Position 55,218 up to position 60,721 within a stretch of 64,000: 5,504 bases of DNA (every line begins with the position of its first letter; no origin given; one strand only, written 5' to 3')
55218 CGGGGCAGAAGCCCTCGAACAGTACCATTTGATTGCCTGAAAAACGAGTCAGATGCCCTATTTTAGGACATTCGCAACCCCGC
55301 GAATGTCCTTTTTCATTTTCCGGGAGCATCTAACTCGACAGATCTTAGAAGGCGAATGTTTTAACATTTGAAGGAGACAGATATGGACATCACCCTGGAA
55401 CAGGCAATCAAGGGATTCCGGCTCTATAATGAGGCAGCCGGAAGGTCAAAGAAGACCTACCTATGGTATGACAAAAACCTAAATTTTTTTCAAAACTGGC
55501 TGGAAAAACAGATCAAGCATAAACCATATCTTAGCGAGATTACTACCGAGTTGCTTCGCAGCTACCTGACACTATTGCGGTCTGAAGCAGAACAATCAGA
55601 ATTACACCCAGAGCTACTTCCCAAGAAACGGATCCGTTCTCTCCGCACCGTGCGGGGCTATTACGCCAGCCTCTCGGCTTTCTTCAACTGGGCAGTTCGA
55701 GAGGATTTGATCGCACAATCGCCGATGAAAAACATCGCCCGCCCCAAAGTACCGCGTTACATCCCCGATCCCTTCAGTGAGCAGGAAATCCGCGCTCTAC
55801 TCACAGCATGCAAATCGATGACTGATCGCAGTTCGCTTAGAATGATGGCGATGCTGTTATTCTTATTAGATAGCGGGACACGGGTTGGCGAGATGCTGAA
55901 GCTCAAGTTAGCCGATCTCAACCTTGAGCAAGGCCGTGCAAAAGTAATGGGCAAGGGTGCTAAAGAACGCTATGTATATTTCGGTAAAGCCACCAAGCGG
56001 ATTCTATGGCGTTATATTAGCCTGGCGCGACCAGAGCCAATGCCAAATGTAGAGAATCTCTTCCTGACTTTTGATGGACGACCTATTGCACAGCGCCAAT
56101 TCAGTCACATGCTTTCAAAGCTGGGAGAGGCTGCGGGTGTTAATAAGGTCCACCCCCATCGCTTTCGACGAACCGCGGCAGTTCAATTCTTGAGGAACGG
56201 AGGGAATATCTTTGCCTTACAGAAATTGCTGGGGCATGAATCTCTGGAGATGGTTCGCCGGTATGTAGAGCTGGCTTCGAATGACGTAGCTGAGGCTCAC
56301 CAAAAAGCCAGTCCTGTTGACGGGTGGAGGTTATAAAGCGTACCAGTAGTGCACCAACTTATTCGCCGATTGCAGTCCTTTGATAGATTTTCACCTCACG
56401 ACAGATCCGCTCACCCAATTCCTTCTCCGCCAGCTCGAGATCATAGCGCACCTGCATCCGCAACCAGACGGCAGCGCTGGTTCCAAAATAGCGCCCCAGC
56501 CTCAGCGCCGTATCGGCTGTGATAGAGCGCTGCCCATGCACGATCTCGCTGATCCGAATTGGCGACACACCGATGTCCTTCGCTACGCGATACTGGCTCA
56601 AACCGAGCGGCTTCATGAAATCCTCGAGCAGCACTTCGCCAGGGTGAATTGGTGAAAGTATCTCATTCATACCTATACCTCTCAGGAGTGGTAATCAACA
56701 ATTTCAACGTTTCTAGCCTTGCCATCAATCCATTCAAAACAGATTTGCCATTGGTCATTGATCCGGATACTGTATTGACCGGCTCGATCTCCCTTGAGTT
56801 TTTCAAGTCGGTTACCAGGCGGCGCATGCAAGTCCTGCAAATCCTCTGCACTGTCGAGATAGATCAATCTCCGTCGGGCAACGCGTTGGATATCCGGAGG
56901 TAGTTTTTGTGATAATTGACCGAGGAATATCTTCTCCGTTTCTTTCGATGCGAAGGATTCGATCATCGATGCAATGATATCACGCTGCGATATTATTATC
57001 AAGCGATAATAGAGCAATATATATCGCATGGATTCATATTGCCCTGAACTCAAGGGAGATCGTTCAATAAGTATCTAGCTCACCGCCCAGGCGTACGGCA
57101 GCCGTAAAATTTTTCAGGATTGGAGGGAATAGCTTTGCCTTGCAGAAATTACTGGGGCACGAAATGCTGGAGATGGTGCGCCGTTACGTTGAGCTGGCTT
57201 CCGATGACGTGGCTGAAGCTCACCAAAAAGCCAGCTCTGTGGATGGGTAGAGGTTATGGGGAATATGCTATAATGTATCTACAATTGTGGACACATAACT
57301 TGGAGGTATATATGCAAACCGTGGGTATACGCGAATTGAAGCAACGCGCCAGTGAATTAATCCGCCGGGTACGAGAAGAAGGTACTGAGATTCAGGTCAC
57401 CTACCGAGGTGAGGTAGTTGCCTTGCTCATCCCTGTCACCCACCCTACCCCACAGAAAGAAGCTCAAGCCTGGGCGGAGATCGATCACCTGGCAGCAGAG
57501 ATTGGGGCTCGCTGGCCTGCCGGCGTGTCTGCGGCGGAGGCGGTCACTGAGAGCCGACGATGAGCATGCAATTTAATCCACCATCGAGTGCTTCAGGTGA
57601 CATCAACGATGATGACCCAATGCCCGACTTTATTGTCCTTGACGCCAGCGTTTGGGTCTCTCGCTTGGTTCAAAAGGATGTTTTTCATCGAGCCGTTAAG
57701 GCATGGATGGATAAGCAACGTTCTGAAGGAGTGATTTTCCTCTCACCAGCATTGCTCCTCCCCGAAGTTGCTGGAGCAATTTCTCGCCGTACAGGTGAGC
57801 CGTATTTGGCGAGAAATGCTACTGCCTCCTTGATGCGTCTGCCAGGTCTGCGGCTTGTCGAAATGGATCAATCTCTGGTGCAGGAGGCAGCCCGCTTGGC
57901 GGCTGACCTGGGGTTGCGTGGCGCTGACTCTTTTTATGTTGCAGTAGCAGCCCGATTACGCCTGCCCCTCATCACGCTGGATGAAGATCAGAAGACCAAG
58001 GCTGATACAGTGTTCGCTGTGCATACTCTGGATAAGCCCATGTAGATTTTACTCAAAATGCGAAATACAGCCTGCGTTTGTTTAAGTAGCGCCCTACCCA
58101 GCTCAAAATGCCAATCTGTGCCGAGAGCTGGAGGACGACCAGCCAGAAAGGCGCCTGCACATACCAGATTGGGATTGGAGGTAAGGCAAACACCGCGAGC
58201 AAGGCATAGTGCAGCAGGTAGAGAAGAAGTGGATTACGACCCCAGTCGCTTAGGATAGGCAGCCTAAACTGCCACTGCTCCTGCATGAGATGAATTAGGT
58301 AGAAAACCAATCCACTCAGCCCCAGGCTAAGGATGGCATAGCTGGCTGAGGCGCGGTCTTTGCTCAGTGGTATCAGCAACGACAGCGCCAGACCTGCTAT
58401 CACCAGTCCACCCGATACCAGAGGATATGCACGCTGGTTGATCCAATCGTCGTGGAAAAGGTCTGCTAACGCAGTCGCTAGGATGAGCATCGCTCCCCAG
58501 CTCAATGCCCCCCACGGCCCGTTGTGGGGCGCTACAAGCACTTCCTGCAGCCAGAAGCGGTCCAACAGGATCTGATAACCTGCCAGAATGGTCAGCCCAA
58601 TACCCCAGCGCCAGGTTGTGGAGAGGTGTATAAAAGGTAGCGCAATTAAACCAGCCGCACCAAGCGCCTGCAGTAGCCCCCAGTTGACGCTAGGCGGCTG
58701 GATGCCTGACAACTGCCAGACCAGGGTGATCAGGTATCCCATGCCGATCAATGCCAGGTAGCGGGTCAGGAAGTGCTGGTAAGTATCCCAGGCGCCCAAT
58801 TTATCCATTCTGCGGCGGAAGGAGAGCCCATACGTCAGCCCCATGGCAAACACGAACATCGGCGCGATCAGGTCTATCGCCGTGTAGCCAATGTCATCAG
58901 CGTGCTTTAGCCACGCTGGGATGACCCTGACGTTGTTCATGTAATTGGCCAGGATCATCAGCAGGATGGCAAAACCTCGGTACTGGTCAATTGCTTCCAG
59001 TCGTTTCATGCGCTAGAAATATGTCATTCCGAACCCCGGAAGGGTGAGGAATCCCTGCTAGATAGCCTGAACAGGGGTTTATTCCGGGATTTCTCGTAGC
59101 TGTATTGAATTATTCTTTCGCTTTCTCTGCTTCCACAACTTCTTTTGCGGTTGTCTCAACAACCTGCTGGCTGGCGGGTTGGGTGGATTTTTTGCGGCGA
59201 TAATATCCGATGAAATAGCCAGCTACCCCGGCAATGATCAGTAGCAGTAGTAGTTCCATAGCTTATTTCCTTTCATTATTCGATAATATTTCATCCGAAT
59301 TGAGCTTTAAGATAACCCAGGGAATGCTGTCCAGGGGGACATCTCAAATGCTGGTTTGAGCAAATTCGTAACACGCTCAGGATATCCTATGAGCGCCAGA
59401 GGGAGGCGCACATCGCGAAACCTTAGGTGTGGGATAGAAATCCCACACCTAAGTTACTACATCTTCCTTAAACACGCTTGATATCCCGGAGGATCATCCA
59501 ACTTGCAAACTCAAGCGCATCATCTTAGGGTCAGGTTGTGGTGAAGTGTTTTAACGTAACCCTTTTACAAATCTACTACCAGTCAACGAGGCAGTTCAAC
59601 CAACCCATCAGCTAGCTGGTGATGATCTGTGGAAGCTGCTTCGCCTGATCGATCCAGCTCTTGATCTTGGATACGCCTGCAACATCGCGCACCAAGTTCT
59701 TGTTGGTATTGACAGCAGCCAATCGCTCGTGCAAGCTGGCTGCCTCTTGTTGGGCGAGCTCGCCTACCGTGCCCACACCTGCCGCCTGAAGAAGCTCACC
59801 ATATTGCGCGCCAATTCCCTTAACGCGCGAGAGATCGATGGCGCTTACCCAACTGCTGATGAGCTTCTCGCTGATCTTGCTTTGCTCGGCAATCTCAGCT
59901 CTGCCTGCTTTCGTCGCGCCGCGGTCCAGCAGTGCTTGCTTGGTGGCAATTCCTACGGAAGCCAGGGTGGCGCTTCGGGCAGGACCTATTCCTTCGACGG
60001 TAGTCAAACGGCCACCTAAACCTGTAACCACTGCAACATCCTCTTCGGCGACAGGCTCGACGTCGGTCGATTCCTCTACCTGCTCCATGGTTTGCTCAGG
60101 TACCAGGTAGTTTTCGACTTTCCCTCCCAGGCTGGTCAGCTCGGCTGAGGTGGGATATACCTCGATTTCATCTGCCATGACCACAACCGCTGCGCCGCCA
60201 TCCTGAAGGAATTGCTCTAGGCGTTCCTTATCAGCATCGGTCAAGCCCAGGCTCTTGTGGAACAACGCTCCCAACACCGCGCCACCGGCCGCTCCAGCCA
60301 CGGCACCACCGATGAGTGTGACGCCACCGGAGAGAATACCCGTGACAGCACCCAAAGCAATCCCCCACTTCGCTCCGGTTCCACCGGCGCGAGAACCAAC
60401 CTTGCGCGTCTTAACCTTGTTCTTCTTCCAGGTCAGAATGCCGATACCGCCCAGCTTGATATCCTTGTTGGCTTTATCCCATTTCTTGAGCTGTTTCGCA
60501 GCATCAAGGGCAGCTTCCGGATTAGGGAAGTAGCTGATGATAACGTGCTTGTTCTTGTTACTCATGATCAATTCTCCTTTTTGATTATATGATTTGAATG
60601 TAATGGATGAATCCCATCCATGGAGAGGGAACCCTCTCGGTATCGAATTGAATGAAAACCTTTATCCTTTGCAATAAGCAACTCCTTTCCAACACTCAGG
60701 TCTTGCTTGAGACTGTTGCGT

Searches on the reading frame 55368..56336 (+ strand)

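Call 82: search_protein_families(library=pfam, max_evalue=0.00001, proteins=[window:55368-56336:+])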
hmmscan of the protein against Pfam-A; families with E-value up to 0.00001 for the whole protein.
window:55368-56336:+ (322 aa): 3 families
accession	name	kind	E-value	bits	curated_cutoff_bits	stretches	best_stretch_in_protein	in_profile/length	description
PF00589.27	Phage_integrase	-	2.3e-37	128.9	27.1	1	137-303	4-169/172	Phage integrase family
PF13102.12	Phage_int_SAM_5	-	6.6e-07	30.1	22.3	1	25-121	14-94/98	Phage integrase SAM-like domain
PF02899.23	Phage_int_SAM_1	-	4.4e-06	27.3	22.3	0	22-73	10-58/83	Phage integrase, N-terminal SAM-like domain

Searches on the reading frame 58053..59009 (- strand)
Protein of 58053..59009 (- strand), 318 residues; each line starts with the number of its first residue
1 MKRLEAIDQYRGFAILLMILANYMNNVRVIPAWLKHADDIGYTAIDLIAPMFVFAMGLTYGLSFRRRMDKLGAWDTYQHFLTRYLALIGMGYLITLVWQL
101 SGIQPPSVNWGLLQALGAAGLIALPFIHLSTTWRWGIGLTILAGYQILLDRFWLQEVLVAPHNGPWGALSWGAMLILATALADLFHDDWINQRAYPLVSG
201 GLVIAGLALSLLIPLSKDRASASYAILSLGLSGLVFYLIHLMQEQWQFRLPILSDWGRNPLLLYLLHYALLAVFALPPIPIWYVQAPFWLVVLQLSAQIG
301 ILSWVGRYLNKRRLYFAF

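Call 82: search_protein_families(library=pfam, max_evalue=0.00001, proteins=[window:58053-59009:-])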
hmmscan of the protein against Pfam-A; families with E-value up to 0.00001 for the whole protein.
window:58053-59009:- (318 aa): 2 families
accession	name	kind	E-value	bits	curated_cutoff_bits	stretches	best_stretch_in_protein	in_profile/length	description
PF07786.18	HGSNAT_cat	-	1.3e-15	58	22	1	3-151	1-142/222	Heparan-alpha-glucosaminide N-acetyltransferase, catalytic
PF16401.11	DUF5009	-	6.2e-08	32.8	25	1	5-89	3-98/260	Domain of unknown function (DUF5009)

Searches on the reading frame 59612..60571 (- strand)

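Call 82: search_protein_families(library=pfam, max_evalue=0.00001, proteins=[window:59612-60571:-])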
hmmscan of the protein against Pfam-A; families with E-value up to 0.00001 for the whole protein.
window:59612-60571:- (319 aa): 3 families
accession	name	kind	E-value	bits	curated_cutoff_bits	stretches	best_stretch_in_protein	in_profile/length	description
PF14229.12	DUF4332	-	1.1e-32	113.2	23.2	1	193-313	1-122/122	Domain of unknown function (DUF4332)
PF14520.12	HHH_5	-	3.5e-08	34.2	27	0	188-245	3-55/57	Helix-hairpin-helix domain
PF06897.17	DUF1269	-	2.7e-07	31.3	26.9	1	73-165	3-95/100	Protein of unknown function (DUF1269)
